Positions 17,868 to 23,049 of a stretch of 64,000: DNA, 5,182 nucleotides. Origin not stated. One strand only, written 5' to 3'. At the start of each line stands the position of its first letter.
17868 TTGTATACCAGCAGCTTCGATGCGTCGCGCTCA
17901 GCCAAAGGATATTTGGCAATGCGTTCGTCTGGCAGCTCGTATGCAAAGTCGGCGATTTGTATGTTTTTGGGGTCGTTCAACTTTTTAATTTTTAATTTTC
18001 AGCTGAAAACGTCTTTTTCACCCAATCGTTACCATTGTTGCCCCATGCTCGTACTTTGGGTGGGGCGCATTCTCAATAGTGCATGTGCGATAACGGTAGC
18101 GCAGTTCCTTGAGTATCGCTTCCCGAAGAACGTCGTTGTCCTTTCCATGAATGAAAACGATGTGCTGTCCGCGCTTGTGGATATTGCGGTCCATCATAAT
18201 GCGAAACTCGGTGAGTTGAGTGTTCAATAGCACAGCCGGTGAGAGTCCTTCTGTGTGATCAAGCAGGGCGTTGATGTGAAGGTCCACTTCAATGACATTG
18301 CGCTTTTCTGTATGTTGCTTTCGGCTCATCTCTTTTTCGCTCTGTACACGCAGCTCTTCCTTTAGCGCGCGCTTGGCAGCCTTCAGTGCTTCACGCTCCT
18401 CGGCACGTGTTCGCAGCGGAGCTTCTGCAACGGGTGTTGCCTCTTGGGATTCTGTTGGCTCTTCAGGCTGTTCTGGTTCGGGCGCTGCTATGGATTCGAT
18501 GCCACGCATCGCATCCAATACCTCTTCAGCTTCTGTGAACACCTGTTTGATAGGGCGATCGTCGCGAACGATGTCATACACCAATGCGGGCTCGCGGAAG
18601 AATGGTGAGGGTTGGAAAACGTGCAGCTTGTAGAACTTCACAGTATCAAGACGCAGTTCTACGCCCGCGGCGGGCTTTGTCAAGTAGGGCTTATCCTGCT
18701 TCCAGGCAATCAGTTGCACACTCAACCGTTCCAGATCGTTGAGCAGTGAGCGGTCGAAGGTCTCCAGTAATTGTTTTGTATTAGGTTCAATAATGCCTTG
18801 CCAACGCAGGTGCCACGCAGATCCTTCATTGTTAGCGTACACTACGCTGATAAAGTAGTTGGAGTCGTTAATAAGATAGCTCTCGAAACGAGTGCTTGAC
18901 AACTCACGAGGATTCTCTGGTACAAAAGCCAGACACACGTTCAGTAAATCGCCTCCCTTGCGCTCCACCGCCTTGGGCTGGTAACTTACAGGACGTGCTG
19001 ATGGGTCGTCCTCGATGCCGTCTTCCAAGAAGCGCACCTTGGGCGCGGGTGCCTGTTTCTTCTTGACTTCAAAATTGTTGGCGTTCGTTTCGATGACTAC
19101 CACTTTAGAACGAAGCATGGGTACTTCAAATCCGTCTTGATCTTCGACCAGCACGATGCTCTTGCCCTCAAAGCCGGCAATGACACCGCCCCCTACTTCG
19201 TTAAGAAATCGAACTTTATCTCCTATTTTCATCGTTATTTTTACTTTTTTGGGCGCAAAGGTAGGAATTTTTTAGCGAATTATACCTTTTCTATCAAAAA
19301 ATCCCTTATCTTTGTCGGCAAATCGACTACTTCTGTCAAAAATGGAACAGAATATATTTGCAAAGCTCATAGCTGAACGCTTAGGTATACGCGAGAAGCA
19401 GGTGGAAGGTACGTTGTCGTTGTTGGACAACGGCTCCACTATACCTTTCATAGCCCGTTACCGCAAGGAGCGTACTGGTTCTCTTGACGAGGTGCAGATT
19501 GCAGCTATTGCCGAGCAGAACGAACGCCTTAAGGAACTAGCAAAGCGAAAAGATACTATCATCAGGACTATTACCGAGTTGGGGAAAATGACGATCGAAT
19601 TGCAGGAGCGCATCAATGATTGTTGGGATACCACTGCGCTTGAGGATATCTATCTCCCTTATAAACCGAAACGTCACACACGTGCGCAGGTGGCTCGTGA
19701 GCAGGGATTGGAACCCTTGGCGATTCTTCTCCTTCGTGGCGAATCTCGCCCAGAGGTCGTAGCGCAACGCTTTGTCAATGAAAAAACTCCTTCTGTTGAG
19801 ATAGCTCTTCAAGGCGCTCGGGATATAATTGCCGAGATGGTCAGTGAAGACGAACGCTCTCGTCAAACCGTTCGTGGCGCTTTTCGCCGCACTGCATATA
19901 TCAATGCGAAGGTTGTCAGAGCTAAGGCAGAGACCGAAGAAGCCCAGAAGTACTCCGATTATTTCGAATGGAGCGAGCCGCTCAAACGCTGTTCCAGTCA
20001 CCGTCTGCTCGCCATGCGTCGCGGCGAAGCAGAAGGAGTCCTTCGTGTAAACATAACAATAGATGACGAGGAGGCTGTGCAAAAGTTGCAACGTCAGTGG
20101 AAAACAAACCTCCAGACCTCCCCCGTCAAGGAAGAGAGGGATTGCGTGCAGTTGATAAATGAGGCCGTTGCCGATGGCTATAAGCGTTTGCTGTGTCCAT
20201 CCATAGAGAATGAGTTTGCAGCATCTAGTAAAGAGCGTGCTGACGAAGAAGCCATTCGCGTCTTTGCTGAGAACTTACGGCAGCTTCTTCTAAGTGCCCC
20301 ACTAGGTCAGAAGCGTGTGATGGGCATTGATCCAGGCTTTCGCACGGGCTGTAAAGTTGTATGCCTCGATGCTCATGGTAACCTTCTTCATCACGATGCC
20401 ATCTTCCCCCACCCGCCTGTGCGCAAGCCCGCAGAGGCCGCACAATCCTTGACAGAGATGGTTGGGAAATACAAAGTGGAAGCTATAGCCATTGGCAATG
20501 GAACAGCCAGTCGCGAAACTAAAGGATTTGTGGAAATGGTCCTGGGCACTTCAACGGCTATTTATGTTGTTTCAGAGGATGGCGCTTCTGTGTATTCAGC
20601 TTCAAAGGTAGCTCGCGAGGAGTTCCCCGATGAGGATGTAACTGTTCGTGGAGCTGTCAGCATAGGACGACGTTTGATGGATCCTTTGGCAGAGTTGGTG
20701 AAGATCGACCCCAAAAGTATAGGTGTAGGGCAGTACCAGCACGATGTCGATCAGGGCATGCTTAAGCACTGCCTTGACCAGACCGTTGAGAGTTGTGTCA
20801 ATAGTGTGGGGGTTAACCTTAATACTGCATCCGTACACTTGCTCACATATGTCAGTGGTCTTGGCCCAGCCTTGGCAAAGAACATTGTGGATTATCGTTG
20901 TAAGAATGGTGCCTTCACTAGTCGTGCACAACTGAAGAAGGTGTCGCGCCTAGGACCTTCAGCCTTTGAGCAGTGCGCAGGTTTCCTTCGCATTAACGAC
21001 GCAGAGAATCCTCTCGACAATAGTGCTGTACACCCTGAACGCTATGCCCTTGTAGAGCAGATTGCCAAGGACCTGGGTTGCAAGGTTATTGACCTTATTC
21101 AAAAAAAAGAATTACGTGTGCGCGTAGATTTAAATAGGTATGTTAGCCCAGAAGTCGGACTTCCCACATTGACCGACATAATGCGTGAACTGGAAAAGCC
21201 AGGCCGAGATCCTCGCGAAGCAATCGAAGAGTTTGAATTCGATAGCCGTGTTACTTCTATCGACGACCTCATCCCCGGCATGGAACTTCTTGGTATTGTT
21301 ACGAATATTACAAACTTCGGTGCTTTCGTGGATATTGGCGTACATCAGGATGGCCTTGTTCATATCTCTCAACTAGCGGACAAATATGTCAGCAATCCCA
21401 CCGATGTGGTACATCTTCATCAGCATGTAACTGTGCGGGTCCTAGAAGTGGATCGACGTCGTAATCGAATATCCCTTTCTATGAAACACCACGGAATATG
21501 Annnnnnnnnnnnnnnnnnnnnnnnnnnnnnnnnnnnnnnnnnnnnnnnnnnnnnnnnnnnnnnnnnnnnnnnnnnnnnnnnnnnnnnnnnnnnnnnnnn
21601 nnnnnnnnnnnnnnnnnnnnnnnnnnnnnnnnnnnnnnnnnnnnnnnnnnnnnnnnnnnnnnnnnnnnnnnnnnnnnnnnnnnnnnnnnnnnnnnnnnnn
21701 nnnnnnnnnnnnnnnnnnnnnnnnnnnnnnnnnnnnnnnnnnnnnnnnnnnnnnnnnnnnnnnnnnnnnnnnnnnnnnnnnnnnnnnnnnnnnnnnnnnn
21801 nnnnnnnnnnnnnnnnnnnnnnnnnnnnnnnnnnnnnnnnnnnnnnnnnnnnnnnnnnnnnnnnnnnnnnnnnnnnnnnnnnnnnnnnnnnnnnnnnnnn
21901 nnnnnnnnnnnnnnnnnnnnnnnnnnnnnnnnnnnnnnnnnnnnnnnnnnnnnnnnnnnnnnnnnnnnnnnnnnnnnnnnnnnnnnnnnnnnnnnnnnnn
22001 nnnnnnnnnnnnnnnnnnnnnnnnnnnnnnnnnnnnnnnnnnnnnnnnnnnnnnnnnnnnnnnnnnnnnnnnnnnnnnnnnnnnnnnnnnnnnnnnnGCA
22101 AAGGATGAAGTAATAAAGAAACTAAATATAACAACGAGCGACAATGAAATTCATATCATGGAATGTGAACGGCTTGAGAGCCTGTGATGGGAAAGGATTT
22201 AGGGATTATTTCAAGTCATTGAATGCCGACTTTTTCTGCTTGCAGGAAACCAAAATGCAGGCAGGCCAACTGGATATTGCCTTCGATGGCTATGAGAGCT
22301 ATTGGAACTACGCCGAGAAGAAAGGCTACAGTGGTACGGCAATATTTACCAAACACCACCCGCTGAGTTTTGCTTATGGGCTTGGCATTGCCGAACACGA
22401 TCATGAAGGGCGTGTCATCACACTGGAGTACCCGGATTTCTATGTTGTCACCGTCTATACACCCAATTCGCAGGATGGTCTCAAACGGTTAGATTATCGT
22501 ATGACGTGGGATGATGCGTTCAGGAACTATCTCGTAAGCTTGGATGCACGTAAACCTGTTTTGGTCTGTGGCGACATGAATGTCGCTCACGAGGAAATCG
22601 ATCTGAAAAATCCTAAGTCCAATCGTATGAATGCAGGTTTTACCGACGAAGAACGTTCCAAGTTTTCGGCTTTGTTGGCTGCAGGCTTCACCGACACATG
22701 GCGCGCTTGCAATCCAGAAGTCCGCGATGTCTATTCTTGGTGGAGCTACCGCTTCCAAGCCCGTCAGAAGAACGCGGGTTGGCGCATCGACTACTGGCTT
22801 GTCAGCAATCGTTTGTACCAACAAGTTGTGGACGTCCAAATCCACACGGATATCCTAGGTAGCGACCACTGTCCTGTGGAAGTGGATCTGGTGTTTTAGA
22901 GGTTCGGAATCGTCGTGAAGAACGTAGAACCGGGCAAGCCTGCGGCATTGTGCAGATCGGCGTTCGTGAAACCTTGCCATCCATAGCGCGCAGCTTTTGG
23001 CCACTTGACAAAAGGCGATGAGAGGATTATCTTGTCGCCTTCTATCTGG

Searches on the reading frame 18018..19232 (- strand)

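Call 53: search_protein_families(library=pfam, proteins=[window:18018-19232:-], max_evalue=0.0001)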
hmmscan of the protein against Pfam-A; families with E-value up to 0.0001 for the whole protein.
window:18018-19232:- (404 aa): 1 family
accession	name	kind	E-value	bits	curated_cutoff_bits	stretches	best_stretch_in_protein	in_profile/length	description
PF09640.15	DUF2027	-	1.6e-57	193.9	25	1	97-243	1-147/156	Domain of unknown function (DUF2027)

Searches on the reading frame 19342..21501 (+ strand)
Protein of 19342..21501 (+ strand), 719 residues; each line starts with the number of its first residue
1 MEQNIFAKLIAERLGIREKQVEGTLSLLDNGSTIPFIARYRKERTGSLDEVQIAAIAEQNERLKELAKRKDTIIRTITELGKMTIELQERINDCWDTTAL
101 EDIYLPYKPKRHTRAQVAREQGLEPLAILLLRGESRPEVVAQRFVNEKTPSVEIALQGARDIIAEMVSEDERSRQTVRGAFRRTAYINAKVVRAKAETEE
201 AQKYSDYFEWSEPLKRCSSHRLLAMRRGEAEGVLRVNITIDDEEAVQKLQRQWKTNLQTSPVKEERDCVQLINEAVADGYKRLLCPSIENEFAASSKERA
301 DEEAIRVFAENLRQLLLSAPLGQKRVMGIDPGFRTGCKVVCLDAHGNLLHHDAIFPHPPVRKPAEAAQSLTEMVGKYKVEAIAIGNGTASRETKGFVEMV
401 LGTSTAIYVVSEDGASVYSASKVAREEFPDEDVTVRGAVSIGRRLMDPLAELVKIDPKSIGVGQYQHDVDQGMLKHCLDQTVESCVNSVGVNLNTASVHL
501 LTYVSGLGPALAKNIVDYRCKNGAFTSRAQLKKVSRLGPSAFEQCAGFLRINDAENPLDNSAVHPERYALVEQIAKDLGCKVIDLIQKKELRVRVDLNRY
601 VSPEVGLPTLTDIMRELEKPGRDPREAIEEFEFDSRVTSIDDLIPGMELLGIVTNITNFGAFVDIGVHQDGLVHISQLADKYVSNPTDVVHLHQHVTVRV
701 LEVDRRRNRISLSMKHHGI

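Call 53: search_protein_families(library=pfam, proteins=[window:19342-21501:+], max_evalue=0.0001)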
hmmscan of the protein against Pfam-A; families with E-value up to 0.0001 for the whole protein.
window:19342-21501:+ (719 aa): 9 families
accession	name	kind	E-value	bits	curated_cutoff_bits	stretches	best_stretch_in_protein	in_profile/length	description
PF16921.10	Tex_YqgF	-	2.1e-47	161.1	27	1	324-445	1-125/126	Tex protein YqgF-like domain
PF22706.1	Tex_central_region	-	7.6e-34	117.7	27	1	135-308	4-178/178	Tex central region-like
PF12836.13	HHH_3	-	1.8e-30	105.2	27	1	486-550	1-65/65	Helix-hairpin-helix motif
PF09371.15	Tex_N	-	2.7e-28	97.9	32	1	7-78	4-75/75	Tex-like protein N-terminal domain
PF17674.7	HHH_9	-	5.9e-26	91.6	23.1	1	556-625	1-70/70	HHH domain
PF00575.29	S1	-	2.7e-22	79.4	22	1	645-715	4-74/74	S1 RNA binding domain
PF14635.12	HHH_7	-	4.9e-09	36.9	27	1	459-551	5-103/104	Helix-hairpin-helix motif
PF23459.1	S1_RRP5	-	7.9e-08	33.2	27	1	645-713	3-71/72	RRP5 S1 domain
PF14639.11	YqgF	-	1.5e-05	25.3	35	1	403-453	97-147/150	Holliday-junction resolvase-like of SPT6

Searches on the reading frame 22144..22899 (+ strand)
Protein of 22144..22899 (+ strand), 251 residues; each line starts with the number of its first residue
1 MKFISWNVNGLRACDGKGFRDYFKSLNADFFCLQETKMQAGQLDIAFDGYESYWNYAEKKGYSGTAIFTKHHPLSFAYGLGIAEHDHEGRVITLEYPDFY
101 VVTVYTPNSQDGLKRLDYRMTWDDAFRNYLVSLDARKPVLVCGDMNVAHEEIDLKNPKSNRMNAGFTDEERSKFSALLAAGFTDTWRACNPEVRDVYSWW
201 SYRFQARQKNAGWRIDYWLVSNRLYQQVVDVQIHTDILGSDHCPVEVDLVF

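Call 53: search_protein_families(library=pfam, proteins=[window:22144-22899:+], max_evalue=0.0001)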
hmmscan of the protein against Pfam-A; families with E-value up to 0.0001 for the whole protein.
window:22144-22899:+ (251 aa): 1 family
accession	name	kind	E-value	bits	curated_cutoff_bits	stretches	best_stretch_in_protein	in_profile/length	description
PF03372.29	Exo_endo_phos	-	2e-34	119.6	24.5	1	4-242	1-225/225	Endonuclease/Exonuclease/phosphatase family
